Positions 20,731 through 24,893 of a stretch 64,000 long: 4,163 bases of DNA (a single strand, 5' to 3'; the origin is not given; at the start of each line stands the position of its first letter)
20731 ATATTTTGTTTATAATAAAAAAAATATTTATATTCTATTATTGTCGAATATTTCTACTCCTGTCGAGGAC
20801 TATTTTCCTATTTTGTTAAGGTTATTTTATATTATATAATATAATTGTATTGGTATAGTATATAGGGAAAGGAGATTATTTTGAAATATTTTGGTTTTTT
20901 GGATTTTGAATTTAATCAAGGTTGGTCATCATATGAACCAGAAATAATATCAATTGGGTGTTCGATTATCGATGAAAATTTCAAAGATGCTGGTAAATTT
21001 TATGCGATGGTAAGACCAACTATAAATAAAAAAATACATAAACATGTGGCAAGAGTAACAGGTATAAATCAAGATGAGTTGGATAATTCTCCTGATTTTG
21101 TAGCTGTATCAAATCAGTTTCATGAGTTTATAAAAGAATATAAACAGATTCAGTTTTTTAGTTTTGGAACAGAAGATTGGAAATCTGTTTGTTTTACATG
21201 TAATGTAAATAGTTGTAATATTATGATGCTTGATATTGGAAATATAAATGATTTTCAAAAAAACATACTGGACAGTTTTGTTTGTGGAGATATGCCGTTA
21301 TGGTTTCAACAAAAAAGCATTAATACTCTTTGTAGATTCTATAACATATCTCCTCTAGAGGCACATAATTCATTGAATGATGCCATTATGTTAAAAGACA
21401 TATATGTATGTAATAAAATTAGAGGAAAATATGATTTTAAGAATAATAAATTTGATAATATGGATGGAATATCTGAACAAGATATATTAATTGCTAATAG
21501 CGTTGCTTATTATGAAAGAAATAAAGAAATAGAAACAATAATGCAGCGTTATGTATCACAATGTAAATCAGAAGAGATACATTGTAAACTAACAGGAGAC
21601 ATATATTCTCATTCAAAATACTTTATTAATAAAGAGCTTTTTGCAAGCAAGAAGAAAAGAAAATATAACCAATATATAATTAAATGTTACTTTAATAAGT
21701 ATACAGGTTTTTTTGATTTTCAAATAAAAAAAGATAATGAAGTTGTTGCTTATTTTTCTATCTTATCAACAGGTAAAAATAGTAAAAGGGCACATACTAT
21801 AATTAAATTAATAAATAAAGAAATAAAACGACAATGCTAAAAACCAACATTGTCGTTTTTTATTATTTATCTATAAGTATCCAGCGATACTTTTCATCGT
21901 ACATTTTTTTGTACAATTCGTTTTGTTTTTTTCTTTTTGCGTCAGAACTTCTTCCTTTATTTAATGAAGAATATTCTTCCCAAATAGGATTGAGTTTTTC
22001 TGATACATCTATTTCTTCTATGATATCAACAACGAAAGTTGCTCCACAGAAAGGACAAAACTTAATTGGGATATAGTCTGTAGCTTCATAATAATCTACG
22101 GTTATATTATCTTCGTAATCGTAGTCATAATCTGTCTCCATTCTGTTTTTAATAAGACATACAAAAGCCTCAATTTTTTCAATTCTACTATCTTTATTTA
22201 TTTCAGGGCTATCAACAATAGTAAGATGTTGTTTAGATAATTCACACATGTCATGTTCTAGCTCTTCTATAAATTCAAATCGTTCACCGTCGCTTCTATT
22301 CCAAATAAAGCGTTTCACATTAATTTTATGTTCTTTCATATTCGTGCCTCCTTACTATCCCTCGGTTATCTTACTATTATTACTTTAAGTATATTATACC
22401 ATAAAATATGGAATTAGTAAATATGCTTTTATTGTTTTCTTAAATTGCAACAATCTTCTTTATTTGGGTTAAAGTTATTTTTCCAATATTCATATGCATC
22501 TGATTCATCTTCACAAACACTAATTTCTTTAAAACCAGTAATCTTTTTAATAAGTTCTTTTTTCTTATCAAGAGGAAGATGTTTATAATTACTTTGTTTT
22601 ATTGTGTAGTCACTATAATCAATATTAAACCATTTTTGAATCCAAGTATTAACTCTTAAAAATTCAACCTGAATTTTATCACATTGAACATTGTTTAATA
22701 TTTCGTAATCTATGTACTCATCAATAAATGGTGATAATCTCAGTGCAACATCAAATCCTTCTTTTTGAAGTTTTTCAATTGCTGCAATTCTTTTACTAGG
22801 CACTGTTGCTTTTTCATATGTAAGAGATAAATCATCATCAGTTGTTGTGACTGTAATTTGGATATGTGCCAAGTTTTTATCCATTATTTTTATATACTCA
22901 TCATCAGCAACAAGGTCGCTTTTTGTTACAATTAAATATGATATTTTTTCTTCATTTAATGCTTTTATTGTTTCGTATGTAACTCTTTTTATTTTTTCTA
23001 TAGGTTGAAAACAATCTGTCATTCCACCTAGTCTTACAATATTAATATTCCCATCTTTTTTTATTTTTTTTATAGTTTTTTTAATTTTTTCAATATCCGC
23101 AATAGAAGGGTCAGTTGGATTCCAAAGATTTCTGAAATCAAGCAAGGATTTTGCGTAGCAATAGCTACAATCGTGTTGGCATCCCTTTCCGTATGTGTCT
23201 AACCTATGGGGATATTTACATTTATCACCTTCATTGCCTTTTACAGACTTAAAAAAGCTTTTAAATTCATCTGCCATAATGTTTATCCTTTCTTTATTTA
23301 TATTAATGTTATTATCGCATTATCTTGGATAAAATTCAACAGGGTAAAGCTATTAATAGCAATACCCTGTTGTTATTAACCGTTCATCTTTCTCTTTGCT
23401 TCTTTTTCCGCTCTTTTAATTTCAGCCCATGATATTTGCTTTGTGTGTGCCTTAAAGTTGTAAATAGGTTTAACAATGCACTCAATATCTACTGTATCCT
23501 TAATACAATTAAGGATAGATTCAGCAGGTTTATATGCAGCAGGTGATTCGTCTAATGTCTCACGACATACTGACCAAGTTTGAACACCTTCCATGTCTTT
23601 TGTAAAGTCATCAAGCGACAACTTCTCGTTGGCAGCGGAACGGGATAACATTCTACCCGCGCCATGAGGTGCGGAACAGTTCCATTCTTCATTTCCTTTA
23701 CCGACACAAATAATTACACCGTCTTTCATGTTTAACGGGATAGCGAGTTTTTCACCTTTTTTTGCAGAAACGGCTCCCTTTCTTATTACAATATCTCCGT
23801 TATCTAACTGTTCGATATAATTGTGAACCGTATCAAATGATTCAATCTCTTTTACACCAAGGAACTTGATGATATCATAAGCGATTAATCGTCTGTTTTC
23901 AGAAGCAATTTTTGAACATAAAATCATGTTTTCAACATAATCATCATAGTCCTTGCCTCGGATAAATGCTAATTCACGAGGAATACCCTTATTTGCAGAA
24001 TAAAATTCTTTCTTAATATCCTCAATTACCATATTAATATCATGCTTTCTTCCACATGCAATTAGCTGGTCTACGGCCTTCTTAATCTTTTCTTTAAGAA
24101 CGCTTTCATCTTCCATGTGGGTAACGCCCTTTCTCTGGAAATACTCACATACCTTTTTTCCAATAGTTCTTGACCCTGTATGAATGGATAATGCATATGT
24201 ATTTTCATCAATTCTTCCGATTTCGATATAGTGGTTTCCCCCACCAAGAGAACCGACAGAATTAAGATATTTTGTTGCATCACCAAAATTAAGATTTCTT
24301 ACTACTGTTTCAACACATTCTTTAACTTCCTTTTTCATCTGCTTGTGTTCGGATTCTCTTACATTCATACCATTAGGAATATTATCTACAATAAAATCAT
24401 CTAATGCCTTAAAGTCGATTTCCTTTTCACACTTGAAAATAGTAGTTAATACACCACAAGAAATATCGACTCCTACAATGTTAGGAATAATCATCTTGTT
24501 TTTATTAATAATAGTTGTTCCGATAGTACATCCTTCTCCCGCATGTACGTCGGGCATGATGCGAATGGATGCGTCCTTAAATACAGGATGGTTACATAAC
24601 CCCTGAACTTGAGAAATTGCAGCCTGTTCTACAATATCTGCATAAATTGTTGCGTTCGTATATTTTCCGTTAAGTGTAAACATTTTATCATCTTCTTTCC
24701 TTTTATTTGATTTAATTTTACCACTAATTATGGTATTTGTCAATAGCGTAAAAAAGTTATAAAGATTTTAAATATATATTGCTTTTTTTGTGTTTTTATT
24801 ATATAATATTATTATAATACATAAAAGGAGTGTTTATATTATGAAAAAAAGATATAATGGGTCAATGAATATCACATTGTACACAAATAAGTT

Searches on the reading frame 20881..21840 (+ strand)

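Call 11: search_protein_families(library=pfam, proteins=[window:20881-21840:+], max_evalue=0.001)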
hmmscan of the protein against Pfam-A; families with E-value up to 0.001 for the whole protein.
window:20881-21840:+ (319 aa): 1 family
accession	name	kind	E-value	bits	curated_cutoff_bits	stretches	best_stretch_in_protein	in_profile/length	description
PF00929.31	RNase_T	-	2.3e-12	48.2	24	1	6-174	2-163/164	Exonuclease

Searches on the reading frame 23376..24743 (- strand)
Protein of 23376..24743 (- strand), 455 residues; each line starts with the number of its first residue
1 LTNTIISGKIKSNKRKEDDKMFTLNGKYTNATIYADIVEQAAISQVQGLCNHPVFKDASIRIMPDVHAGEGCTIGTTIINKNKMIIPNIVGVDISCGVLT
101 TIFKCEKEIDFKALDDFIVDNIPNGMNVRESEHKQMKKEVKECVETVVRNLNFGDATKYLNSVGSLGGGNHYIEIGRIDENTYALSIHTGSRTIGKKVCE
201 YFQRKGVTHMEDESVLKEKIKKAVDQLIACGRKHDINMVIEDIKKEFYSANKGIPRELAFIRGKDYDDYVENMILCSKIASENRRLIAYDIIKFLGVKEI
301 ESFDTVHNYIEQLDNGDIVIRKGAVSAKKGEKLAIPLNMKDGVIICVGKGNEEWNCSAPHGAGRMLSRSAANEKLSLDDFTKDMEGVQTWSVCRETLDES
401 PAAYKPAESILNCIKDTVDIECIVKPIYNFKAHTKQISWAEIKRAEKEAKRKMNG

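Call 11: search_protein_families(library=pfam, proteins=[window:23376-24743:-], max_evalue=0.001)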
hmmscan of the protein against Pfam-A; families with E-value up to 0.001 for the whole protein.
window:23376-24743:- (455 aa): 1 family
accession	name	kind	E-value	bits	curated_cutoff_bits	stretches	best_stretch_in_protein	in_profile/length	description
PF01139.22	RtcB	-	1.9e-56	192.6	27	1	47-431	3-425/426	tRNA-splicing ligase RtcB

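Call 33: search_protein_families(library=phrogs, proteins=[window:23376-24743:-], max_evalue=0.001)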
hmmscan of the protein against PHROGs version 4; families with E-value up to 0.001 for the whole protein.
window:23376-24743:- (455 aa): 2 families
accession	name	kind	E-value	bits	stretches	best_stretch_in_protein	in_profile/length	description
phrog_1075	-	DNA, RNA and nucleotide metabolism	9.4e-123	411.7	1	14-445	49-454/459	tRNA splicing ligase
phrog_32430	-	DNA, RNA and nucleotide metabolism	8.6e-50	169.1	1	298-433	7-139/139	tRNA splicing ligase RtcB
